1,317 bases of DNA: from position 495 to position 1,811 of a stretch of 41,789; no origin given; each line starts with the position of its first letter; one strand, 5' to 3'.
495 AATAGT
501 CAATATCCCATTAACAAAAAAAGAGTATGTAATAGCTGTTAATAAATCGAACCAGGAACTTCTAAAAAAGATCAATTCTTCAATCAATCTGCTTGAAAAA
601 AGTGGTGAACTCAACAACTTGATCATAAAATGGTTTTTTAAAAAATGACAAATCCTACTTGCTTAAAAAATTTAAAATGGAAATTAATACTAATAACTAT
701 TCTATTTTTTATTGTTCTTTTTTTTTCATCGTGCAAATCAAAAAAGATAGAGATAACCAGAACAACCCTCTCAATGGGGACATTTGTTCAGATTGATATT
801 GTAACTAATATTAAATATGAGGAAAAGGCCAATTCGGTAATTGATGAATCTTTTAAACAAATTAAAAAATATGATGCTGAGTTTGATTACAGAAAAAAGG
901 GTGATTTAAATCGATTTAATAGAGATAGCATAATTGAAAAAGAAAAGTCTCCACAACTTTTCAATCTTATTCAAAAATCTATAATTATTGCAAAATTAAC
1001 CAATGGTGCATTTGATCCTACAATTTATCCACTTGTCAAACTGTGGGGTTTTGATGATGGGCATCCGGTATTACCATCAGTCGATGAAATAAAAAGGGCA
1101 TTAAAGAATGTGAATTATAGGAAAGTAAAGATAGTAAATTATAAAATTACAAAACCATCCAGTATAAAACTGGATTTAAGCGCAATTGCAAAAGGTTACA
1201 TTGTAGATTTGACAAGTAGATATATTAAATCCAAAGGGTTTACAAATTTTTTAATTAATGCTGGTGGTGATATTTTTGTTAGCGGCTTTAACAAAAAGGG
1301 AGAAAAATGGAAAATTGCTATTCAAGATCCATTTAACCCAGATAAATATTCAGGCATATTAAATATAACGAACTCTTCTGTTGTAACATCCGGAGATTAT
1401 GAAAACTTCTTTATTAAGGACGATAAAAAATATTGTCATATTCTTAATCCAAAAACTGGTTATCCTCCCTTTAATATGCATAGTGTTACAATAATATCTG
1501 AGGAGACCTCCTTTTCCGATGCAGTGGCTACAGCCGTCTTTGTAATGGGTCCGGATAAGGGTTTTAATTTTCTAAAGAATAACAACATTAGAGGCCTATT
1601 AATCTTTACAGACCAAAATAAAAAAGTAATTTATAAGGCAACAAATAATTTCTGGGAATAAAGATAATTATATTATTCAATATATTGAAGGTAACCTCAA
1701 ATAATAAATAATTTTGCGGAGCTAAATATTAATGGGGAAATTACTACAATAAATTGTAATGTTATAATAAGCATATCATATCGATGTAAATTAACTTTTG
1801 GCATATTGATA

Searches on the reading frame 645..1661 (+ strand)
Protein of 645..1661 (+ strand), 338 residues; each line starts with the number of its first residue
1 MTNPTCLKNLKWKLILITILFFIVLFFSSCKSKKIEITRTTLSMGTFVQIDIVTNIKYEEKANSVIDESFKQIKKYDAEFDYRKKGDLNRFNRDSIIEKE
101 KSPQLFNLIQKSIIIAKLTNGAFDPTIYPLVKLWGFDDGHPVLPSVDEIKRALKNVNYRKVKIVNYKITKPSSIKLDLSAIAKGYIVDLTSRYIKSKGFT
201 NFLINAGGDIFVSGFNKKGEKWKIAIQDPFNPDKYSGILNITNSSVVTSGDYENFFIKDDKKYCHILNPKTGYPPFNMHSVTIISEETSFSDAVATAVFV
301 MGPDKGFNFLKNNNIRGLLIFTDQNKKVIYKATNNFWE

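Call 29: find_encoding_contigs(protein=window:645-1661:+, flank=10000, max_places=4)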
Protein window:645-1661:+ (338 aa): 2 contigs read that carry it; 2 places shown.
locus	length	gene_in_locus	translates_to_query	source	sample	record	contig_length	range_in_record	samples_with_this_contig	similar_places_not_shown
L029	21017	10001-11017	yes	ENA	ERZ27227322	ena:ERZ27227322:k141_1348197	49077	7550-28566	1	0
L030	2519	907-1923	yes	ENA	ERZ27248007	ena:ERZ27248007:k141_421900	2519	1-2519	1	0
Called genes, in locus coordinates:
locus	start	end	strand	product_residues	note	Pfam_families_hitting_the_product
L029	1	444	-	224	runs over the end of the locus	PF14382:ECR1_N (weak), PF22625:ECR1_N_2, PF21266:S1_RRP4, PF15985:KH_6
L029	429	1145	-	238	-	PF01172:SBDS_N, PF09377:SBDS_domain_II, PF20268:SBDS_C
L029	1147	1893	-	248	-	PF10584:Proteasome_A_N, PF00227:Proteasome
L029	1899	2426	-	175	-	PF01900:RNase_P_Rpp14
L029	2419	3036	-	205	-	PF01876:RNase_P_p30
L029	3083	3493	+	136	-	PF00885:DMRL_synthase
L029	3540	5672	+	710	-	PF00890:FAD_binding_2 (weak), PF01266:DAO (weak), PF01494:FAD_binding_3 (faint), PF01593:Amino_oxidase, PF01946:Thi4 (weak), PF03486:HI0933_like (faint), PF12831:FAD_oxidored (faint), PF13450:NAD_binding_8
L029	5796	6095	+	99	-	-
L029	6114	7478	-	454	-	PF13701:DDE_Tnp_1_4, PF01609:DDE_Tnp_1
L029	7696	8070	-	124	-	-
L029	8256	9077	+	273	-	PF10646:Germane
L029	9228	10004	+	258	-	PF00497:SBP_bac_3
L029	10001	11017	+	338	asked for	PF02424:ApbE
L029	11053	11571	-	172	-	-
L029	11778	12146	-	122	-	PF01196:Ribosomal_L17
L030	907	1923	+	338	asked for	PF02424:ApbE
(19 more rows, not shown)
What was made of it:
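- One ENA contig of the same species is visibly chimeric further left, where archaeal genes follow a transposase (call 29).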
